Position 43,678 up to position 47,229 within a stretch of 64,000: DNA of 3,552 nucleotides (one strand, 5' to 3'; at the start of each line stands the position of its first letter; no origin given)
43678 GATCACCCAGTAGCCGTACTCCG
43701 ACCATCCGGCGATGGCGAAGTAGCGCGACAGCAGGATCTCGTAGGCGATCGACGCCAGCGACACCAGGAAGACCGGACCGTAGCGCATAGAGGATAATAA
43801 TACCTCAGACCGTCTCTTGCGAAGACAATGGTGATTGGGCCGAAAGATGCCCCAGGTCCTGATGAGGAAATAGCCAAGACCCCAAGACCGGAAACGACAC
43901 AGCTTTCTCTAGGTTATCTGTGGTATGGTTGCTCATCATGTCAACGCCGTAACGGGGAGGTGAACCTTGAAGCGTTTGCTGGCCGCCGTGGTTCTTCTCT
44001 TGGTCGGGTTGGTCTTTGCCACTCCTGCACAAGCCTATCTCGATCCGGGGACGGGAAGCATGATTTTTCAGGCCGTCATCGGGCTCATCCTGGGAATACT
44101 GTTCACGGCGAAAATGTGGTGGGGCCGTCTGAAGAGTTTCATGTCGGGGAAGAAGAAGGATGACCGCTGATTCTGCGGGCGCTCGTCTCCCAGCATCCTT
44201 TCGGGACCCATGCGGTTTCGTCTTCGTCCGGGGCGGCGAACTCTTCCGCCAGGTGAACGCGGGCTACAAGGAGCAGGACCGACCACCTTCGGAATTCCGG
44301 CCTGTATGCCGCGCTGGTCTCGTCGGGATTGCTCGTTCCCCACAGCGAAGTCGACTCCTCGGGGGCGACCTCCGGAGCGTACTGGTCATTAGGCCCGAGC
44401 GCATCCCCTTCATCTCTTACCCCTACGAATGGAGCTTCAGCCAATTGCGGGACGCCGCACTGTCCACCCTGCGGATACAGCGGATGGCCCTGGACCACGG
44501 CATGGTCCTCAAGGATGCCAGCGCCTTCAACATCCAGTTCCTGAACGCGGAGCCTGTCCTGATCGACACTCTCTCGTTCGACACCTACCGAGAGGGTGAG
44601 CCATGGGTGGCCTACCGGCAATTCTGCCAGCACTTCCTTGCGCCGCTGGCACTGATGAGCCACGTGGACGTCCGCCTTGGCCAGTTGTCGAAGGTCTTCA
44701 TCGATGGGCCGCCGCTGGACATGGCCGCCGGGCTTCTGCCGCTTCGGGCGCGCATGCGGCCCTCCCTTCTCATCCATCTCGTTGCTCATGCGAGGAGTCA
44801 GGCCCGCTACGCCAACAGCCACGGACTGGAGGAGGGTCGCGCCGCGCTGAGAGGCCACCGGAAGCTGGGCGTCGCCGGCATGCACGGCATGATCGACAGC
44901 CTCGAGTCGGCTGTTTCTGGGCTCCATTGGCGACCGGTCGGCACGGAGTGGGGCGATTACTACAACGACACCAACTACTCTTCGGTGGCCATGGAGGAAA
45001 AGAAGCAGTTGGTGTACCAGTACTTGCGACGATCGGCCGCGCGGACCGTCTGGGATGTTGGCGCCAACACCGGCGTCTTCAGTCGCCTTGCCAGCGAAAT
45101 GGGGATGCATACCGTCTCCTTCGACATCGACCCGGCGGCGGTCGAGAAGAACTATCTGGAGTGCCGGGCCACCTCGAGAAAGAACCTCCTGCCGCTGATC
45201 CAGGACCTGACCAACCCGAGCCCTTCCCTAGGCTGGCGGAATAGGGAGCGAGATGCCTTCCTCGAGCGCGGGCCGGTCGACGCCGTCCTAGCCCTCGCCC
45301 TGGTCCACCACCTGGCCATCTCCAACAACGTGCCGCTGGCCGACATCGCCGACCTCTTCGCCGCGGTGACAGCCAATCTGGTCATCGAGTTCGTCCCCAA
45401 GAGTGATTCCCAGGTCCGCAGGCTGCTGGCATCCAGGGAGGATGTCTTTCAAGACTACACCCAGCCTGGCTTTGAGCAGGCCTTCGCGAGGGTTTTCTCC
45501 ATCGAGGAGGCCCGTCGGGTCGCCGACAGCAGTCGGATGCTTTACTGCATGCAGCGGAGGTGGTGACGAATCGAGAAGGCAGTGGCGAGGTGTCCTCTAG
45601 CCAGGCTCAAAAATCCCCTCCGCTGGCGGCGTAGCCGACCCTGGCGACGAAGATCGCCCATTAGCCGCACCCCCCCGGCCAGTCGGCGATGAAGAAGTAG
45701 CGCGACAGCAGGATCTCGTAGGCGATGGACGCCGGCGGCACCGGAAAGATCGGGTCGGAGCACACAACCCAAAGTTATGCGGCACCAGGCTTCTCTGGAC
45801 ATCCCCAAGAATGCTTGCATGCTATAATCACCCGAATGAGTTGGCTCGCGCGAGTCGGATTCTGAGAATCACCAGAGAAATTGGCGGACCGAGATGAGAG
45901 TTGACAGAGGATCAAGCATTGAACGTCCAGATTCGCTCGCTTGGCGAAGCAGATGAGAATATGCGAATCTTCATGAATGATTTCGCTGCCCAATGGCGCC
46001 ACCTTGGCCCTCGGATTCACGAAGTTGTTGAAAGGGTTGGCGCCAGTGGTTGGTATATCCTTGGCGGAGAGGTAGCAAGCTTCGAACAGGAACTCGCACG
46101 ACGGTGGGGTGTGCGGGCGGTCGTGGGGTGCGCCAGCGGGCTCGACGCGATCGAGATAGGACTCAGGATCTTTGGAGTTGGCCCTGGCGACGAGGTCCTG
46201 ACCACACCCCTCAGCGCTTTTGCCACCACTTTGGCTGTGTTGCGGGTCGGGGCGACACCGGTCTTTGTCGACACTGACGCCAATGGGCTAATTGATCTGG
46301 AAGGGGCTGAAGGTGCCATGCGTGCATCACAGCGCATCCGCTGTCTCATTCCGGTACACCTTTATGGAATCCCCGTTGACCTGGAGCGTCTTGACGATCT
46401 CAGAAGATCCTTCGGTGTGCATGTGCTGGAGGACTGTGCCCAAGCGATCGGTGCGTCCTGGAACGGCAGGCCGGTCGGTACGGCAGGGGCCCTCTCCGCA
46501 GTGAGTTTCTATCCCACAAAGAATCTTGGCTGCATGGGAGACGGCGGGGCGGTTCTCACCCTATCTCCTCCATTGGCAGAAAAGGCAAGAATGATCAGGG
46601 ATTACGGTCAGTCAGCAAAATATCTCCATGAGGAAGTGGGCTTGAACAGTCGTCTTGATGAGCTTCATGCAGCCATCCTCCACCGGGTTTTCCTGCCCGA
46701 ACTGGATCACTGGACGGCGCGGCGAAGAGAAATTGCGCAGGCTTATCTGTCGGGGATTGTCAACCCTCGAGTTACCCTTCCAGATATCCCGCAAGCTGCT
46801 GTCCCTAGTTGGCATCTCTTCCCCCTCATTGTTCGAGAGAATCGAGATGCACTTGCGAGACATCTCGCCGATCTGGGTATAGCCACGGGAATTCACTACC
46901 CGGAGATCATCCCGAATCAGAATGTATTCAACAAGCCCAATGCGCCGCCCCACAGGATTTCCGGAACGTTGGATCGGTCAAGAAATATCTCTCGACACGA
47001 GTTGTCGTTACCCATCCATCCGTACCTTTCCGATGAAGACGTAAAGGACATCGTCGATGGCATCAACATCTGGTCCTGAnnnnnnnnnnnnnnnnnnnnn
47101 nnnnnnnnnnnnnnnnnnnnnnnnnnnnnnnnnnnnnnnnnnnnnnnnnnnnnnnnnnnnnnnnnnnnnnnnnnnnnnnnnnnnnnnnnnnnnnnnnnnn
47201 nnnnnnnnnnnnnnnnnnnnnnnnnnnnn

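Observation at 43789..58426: Low-GC glycan-modification island inserted between a GC-rich envelope gene and pstS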

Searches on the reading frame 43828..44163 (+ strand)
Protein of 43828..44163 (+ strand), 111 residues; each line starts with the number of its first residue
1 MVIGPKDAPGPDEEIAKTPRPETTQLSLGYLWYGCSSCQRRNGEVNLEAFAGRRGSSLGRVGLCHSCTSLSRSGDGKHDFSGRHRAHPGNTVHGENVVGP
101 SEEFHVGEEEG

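Call 4: search_protein_families(library=pfam, proteins=[window:43828-44163:+], max_evalue=0.01)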
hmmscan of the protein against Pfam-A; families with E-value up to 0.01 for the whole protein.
window:43828-44163:+ (111 aa): 0 families

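Call 5: search_protein_families(library=ncbifam, proteins=[window:43828-44163:+], max_evalue=0.01)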
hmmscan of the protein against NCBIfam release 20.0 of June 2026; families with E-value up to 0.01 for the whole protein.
window:43828-44163:+ (111 aa): 0 families

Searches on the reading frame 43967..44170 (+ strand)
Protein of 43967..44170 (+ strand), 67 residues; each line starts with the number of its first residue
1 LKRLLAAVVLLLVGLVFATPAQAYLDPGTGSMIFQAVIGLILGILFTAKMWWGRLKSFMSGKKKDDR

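Call 72: search_protein_families(library=ncbifam, proteins=[window:43967-44170:+], max_evalue=1)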
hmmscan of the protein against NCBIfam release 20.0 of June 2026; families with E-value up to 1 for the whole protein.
window:43967-44170:+ (67 aa): 3 families
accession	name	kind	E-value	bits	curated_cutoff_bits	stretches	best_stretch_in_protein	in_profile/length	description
NF053838.1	hit_Bd0108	equivalog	0.057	13.9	40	1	1-23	1-23/94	predatory lifecycle switch protein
NF009987.0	PRK13453.1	equivalog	0.15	11.8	172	1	29-65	18-53/173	F0F1 ATP synthase subunit B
TIGR03732.1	lanti_perm_MutE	subfamily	0.2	11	145.2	1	3-52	124-176/241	lantibiotic immunity ABC transporter MutE/EpiE family permease subunit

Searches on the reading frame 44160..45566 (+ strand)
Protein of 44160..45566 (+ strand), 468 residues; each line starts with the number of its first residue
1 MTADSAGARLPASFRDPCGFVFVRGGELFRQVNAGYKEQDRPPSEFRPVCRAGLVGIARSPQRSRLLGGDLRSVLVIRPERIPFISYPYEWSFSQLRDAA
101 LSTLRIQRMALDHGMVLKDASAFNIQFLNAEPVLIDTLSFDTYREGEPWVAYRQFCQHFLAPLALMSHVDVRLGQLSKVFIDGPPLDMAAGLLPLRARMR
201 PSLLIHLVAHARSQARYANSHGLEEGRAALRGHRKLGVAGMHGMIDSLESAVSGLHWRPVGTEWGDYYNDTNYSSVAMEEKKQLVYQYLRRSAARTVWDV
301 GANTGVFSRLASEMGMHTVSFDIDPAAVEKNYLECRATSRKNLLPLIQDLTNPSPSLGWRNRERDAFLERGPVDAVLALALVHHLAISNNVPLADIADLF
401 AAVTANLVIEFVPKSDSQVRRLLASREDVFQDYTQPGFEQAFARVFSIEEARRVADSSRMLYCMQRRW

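Call 4: search_protein_families(library=pfam, proteins=[window:44160-45566:+], max_evalue=0.01)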
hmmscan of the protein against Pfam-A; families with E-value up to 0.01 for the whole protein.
window:44160-45566:+ (468 aa): 2 families
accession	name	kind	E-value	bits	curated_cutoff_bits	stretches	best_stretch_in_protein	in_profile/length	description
PF13489.12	Methyltransf_23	-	0.00019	21.6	27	1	291-411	20-118/164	Methyltransferase domain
PF08242.18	Methyltransf_12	-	0.0022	19.2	30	1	299-400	2-85/98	Methyltransferase domain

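Call 5: search_protein_families(library=ncbifam, proteins=[window:44160-45566:+], max_evalue=0.01)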
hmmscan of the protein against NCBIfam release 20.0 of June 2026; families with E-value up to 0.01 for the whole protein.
window:44160-45566:+ (468 aa): 2 families
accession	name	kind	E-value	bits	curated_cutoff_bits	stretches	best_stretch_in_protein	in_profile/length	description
NF011528.0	PRK14968.1-2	equivalog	0.0073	15.8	171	0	280-332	25-77/205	putative methyltransferase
NF011529.0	PRK14968.1-3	equivalog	0.0074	15.7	162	0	281-334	22-75/198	putative methyltransferase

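Call 50: search_protein_families(library=pfam, proteins=[L083:4370-6790:-], max_evalue=0.001)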
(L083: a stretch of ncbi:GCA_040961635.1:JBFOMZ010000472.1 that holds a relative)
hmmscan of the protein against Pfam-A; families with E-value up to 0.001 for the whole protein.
L083:4370-6790:- (806 aa): 0 families

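Call 72: search_protein_families(library=ncbifam, proteins=[window:44160-45566:+, L083:4370-6790:-], max_evalue=1)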
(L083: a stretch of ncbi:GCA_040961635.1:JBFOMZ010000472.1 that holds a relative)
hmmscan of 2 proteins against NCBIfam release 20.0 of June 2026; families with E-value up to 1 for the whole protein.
window:44160-45566:+ (468 aa): 8 families
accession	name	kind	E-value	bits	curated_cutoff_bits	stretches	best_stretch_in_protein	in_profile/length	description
NF011528.0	PRK14968.1-2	equivalog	0.0073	15.8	171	1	280-332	25-77/205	putative methyltransferase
NF011529.0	PRK14968.1-3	equivalog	0.0074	15.7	162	1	281-334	22-75/198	putative methyltransferase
TIGR00537.1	hemK_rel_arch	hypoth_equivalog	0.018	14.8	87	1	284-331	10-57/179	HemK2/MTQ2 family protein methyltransferase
TIGR01444.1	fkbM_fam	subfamily_domain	0.024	15.1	37.7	1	296-330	1-37/143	FkbM family methyltransferase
NF051855.1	GlySarMtaseBact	equivalog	0.027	14.1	350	1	281-338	41-98/259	glycine/sarcosine N-methyltransferase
NF005640.0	PRK07402.1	equivalog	0.062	12.8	219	1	277-308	27-58/200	precorrin-6Y C5,15-methyltransferase subunit CbiT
NF001785.0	PRK00517.2-2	equivalog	0.086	12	188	1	294-330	146-183/282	50S ribosomal protein L11 methyltransferase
NF011527.0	PRK14968.1-1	equivalog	0.089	12.5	242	1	292-342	33-84/192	putative methyltransferase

L083:4370-6790:- (806 aa): 1 family
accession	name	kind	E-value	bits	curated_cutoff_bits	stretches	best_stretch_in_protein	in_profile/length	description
NF011530.0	PRK14968.1-4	equivalog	0.015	14.6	243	1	305-385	35-113/202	putative methyltransferase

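Call 91: find_related_loci(query=window:44160-45566:+, collection=metagenome_contigs, flank=10000)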
Query window:44160-45566:+ (468 aa) in metagenome_contigs; peptide patterns used: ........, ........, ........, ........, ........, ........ (x = any residue, [..] = any of these).
600 stretches matched a pattern (row limit reached: there are more); 594 encode a relative of the query (tblastn E <= 1e-3); the best 80 are kept; 80 distinct loci.
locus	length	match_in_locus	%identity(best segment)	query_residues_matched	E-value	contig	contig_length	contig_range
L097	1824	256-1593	56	11-462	0e+0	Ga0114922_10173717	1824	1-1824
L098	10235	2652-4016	55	6-466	5e-169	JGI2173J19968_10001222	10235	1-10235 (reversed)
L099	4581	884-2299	54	1-467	9e-174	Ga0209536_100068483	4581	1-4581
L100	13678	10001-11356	56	10-467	1e-168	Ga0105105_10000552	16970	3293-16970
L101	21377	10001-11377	55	5-466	7e-168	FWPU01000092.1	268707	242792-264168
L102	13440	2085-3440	54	10-467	3e-168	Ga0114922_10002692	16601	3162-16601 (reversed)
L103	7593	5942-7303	56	10-467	2e-167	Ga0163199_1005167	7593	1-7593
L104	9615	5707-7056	55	10-465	1e-166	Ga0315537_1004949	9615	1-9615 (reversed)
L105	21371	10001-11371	55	8-467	1e-166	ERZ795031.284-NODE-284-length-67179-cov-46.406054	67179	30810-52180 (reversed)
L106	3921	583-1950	54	4-466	3e-172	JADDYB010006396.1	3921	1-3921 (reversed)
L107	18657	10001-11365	54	7-467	4e-166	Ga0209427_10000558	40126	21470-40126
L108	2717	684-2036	57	9-465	4e-176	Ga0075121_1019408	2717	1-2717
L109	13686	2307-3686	52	1-466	1e-165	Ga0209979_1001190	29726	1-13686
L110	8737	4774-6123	53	12-467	2e-165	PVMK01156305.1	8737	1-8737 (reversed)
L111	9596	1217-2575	51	9-467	5e-165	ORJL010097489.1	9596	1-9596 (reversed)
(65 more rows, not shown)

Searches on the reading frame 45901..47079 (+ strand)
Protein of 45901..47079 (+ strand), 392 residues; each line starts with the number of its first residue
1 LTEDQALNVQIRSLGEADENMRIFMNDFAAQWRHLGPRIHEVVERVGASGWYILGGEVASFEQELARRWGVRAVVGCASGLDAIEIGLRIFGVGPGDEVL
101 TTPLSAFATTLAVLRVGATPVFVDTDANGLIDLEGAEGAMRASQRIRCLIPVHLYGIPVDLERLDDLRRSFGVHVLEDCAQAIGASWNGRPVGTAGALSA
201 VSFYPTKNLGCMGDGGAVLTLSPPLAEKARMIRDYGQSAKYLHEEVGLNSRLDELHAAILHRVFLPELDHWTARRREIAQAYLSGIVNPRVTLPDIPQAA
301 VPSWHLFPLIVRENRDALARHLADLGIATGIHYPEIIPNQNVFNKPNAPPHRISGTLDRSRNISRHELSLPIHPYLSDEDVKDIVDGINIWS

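Call 4: search_protein_families(library=pfam, proteins=[window:45901-47079:+], max_evalue=0.01)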
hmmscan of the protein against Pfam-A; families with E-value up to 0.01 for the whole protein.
window:45901-47079:+ (392 aa): 1 family
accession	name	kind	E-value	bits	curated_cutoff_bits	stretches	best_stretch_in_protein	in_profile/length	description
PF01041.23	DegT_DnrJ_EryC1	-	2e-89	300.8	19.8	1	38-388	6-359/360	DegT/DnrJ/EryC1/StrS aminotransferase family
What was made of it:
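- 45961..47079 (+): DegT/DnrJ/EryC1 PLP aminotransferase of the C3 (DesV/QdtB) type. A start further upstream (45901 or 45919) is possible. Pfam PF01041 2e-89 (call 4).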

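Call 5: search_protein_families(library=ncbifam, proteins=[window:45901-47079:+], max_evalue=0.01)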
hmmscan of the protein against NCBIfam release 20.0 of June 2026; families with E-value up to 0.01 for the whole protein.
window:45901-47079:+ (392 aa): 7 families
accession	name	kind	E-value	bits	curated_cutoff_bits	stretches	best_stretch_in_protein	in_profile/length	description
TIGR03588.1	PseC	equivalog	7.8e-55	186.3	423.5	1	42-388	16-376/380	UDP-4-amino-4,6-dideoxy-N-acetyl-beta-L-altrosamine transaminase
TIGR04181.1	NHT_00031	hypoth_equivalog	4.7e-46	157.3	420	1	48-345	21-337/359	LegC family aminotransferase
NF008658.2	PRK11658.1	equivalog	1.7e-45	155.3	631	1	41-388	18-373/379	UDP-4-amino-4-deoxy-L-arabinose aminotransferase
NF008687.0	PRK11706.1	equivalog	4.3e-42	144.2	375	1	62-388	37-370/375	dTDP-4-amino-4,6-dideoxygalactose transaminase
NF011936.0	PRK15407.1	equivalog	2.3e-39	135.3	423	2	49-237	58-252/440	lipopolysaccharide biosynthesis protein RfbH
TIGR04427.1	PLP_DesI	equivalog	3.3e-30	105.5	650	1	38-387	33-378/390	dTDP-4-dehydro-6-deoxyglucose aminotransferase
TIGR02379.1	ECA_wecE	subfamily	3.7e-30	104.9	434.85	1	64-387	39-370/376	dTDP-4-amino-4,6-dideoxy-D-glucose transaminase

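Call 62: search_solved_structures(query=window:45961-47079:+, max_evalue=1e-20)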
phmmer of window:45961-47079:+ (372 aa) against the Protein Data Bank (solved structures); distinct sequences matched with E-value up to 1e-20: 46.
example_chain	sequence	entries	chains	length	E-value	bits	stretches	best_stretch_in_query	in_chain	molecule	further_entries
2oga_A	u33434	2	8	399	2.4e-79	270.2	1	6-371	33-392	Transaminase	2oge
7b0d_A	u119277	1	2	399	6.6e-76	258.8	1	7-366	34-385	Glutamine--scyllo-inositol transaminase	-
3frk_A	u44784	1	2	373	6.6e-71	242.4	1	23-371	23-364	QdtB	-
7n63_A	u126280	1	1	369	1e-61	212.1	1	22-364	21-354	Putative aminotransferase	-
8e75_A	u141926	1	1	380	3.8e-61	210.2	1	7-366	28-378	DegT/DnrJ/EryC1/StrS aminotransferase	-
8e77_A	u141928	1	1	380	3.8e-61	210.2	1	7-366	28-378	DegT/DnrJ/EryC1/StrS aminotransferase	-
4qgr_A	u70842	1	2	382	1.1e-57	198.8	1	7-366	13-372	DegT/DnrJ/EryC1/StrS aminotransferase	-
5u1z_A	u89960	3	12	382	6.2e-56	193.1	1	26-371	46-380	Putative aminotransferase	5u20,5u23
3nyu_A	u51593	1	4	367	2.2e-55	191.3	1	10-364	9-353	Aminotransferase WbpE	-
3nu7_A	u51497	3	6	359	2.2e-55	191.3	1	10-364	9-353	Aminotransferase WbpE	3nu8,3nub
5u21_A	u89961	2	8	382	4.2e-55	190.3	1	26-371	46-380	Putative aminotransferase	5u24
3nys_A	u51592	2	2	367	1.5e-54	188.5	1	10-364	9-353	Aminotransferase WbpE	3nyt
4lc3_A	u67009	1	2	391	1.3e-47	165.7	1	22-369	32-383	Putative UDP-4-amino-4-deoxy-l-arabinose--oxoglutarate aminotransferase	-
3uwc_A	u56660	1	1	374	8.9e-47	162.9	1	8-366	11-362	Nucleotide-sugar aminotransferase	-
7kz3_A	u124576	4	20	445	6.1e-39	137.1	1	30-368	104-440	Aminotransferase class I/II-fold pyridoxal phosphate-dependent enzyme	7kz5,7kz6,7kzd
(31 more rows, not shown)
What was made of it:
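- On dTDP-3-acetamido-3,6-dideoxyhexose pathway (FdtA/FdtB/FdtC or QdtA/B/C): The closest solved relatives are 2oga (DesV, own knowledge) and QdtB, both C3 enzymes, ahead of the C4 enzymes ArnB and PseC (calls 5, 62).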
